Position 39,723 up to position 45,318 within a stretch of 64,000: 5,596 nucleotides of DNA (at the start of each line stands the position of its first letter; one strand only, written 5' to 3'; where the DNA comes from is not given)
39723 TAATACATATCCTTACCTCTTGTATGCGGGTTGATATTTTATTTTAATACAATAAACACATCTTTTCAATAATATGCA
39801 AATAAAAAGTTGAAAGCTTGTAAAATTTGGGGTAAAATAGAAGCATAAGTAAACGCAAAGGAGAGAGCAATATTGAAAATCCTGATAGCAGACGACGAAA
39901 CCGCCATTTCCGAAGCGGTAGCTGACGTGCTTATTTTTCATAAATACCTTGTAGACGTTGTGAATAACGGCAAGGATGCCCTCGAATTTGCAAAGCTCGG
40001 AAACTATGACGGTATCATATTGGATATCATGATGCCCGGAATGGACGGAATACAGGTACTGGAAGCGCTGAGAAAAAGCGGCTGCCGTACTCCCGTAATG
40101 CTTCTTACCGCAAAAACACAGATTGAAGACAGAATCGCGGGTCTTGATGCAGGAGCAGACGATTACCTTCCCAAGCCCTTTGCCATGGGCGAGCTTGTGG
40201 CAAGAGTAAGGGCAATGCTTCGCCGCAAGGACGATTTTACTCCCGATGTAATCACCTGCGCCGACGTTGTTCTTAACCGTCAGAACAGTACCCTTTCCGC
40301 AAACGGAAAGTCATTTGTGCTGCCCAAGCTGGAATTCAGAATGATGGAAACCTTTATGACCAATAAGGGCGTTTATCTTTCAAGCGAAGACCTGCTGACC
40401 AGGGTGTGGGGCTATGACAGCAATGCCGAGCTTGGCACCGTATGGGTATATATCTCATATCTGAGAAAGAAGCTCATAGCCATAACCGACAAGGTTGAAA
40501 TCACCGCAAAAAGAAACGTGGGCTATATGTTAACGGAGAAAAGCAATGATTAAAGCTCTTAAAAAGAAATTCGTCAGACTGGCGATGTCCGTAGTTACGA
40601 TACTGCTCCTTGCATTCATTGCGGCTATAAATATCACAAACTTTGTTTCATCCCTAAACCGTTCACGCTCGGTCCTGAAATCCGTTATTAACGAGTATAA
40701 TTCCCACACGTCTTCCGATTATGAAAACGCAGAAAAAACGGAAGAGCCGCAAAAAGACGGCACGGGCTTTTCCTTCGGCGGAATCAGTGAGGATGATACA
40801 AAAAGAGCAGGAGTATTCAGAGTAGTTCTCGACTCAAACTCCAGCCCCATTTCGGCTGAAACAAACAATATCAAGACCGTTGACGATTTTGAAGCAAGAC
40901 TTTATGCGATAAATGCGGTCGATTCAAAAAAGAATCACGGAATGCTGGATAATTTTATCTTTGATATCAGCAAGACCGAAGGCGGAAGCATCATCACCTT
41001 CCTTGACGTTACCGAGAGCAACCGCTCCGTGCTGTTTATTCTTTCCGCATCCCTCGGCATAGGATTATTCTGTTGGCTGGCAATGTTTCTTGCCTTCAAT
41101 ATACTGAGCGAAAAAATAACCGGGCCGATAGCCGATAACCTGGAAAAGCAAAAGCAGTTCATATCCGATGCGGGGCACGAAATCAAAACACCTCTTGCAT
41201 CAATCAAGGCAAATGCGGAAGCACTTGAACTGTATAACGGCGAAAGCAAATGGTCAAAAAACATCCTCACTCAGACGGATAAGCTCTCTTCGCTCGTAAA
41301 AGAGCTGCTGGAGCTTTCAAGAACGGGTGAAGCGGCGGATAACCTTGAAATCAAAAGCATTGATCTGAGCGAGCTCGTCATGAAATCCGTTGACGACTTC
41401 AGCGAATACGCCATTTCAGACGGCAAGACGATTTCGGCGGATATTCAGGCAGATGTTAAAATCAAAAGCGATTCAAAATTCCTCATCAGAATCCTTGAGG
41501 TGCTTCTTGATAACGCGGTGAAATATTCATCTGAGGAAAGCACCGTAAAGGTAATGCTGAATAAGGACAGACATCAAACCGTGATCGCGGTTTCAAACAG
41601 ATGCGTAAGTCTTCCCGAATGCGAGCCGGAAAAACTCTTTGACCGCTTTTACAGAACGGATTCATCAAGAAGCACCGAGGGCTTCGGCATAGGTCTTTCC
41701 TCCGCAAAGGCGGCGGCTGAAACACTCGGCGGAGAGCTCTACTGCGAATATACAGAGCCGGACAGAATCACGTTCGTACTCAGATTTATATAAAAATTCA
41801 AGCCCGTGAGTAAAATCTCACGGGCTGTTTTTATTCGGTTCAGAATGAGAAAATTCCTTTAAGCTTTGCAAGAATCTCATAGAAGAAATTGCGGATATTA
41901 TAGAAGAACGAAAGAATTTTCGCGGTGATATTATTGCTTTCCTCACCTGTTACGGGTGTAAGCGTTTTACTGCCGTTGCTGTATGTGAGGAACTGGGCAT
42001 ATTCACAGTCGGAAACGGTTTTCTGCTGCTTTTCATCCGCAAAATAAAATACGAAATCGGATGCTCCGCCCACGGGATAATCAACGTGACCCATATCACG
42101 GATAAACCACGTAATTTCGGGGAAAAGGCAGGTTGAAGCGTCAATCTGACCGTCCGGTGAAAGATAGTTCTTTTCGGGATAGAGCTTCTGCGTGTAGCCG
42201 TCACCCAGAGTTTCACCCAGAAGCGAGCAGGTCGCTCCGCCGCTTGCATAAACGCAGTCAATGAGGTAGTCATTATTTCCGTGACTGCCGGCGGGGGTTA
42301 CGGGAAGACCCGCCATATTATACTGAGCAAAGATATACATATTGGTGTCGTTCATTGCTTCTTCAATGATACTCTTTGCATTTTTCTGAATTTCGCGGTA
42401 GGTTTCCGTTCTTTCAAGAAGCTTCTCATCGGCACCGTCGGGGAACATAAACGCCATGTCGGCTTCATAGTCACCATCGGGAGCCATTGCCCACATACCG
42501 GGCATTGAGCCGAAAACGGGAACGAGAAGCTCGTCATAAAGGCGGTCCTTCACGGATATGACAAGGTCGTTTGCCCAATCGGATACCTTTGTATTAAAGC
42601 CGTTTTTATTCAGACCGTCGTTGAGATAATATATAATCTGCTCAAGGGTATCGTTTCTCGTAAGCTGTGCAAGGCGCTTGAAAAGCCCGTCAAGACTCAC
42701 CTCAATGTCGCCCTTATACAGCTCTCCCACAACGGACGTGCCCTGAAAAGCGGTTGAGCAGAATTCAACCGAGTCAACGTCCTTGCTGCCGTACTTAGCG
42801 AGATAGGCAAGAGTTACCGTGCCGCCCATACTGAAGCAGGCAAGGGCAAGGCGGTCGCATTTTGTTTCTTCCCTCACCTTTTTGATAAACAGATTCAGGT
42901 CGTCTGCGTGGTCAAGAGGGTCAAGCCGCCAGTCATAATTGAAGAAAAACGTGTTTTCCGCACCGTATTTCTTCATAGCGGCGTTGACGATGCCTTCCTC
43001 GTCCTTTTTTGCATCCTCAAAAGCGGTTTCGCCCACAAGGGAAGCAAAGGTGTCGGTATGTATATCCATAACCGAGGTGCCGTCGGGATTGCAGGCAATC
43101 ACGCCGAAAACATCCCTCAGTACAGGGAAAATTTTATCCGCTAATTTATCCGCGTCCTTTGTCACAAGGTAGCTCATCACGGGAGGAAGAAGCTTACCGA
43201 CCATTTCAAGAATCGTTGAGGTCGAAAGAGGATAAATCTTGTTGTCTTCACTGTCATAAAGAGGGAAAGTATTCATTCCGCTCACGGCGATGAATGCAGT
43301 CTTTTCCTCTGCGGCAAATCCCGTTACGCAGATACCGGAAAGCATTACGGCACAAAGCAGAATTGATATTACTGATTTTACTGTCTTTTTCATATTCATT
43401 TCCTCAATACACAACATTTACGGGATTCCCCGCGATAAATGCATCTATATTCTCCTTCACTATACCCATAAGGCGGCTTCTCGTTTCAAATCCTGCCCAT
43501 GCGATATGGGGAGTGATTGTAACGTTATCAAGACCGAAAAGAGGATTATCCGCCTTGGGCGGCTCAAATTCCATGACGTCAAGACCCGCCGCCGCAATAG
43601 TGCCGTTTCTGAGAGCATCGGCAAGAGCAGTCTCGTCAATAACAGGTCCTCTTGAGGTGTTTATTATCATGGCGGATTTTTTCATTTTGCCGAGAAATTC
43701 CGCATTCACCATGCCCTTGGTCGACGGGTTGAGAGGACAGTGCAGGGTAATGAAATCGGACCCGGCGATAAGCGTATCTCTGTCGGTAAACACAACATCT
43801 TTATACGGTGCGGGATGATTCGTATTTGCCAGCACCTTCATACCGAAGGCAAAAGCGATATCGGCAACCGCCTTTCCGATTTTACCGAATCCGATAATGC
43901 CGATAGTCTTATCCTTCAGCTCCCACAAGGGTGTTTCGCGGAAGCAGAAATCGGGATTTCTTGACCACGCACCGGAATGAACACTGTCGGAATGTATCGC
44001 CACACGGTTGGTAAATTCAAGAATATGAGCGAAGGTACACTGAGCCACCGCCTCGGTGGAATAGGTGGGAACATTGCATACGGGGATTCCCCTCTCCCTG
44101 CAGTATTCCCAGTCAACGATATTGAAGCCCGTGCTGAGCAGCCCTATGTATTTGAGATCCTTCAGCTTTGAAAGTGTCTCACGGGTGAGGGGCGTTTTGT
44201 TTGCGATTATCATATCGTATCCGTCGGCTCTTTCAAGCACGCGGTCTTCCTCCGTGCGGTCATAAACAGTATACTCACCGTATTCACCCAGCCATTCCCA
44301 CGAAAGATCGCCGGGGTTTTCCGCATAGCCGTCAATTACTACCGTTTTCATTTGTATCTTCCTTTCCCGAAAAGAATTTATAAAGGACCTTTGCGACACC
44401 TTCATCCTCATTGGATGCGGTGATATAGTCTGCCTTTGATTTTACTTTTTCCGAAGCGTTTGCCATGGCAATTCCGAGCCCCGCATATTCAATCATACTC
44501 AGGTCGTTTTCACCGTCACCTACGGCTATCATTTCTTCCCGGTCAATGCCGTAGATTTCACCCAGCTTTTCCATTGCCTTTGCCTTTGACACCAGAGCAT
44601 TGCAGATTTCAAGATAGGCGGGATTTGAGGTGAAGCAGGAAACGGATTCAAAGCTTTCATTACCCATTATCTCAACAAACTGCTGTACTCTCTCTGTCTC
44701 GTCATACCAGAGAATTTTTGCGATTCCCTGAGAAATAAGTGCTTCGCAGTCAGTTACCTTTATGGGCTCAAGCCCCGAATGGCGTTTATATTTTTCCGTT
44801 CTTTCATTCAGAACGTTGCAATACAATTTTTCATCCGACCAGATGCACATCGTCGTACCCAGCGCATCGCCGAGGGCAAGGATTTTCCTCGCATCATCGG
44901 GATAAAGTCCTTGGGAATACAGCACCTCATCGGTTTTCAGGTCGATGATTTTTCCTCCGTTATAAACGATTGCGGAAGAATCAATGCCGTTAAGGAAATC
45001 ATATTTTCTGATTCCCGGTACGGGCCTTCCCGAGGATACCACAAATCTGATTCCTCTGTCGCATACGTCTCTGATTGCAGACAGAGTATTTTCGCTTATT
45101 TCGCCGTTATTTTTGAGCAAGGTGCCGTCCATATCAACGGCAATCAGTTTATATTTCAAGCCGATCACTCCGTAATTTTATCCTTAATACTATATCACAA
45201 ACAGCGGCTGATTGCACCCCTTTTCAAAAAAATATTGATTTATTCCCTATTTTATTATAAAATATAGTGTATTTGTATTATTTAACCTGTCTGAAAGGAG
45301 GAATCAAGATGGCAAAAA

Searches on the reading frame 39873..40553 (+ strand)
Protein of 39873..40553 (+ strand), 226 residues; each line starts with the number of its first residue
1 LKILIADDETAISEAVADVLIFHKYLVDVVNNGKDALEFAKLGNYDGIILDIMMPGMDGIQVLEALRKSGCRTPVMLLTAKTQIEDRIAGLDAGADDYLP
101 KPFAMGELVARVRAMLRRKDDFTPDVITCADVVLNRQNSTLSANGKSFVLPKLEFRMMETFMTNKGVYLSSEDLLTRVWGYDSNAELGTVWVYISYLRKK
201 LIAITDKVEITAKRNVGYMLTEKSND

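Call 88: search_protein_families(library=pfam, proteins=[window:39873-40553:+], max_evalue=0.00001)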
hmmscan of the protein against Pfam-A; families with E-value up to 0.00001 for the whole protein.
window:39873-40553:+ (226 aa): 2 families
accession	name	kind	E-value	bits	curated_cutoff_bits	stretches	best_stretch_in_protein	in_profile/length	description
PF00072.30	Response_reg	-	2.1e-29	102.4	30.2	1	3-113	1-111/111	Response regulator receiver domain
PF00486.34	Trans_reg_C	-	7.5e-18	64.8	26.2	1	147-220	3-77/77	Transcriptional regulatory protein, C terminal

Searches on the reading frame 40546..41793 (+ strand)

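Call 86: search_protein_families(library=pfam, proteins=[window:40546-41793:+], max_evalue=0.00001)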
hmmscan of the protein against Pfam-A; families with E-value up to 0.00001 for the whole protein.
window:40546-41793:+ (415 aa): 3 families
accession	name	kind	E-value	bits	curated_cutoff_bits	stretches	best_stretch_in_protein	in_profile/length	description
PF02518.31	HATPase_c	-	1.9e-17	64.1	26.4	1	309-412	2-105/111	Histidine kinase-, DNA gyrase B-, and HSP90-like ATPase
PF00512.31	HisKA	-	1.8e-12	47.6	26.9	1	202-260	2-63/66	His Kinase A (phospho-acceptor) domain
PF14501.12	HATPase_c_5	-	2.1e-08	34.4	22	0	313-404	6-92/102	GHKL domain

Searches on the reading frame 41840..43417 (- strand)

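Call 86: search_protein_families(library=pfam, proteins=[window:41840-43417:-], max_evalue=0.00001)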
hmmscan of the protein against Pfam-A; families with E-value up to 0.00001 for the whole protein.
window:41840-43417:- (525 aa): 1 family
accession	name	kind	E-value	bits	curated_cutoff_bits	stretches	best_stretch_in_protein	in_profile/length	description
PF12146.15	Hydrolase_4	-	1.2e-06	28.5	27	1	169-228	57-115/239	Serine aminopeptidase, S33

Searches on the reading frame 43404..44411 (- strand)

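Call 88: search_protein_families(library=pfam, proteins=[window:43404-44411:-], max_evalue=0.00001)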
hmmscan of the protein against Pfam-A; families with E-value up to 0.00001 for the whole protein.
window:43404-44411:- (335 aa): 2 families
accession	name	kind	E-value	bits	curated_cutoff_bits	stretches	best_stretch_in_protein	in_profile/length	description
PF02826.25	2-Hacid_dh_C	-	1.3e-57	194.5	25.1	1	127-304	1-178/178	D-isomer specific 2-hydroxyacid dehydrogenase, NAD binding domain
PF00389.36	2-Hacid_dh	-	1.4e-27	96.4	24.6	1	39-332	13-131/134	D-isomer specific 2-hydroxyacid dehydrogenase, catalytic domain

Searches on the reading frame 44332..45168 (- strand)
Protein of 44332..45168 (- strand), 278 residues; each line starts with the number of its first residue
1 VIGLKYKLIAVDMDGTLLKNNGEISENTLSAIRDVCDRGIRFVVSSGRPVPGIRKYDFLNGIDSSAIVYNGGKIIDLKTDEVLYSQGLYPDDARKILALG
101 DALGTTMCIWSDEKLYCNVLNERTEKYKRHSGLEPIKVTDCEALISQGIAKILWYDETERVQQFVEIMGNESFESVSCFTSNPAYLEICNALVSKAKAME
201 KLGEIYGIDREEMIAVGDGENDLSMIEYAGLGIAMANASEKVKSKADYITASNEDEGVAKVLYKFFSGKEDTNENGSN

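Call 88: search_protein_families(library=pfam, proteins=[window:44332-45168:-], max_evalue=0.00001)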
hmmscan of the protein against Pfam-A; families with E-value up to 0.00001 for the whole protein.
window:44332-45168:- (278 aa): 3 families
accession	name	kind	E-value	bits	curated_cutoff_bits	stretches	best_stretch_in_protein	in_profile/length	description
PF08282.18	Hydrolase_3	-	5.1e-64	216.9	20.9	1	9-262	1-255/255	haloacid dehalogenase-like hydrolase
PF00702.32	Hydrolase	-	1.5e-09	39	26.4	0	162-230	129-191/191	haloacid dehalogenase-like hydrolase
PF05116.19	S6PP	-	5.8e-09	36.3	20.3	1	172-243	143-215/247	Sucrose-6F-phosphate phosphohydrolase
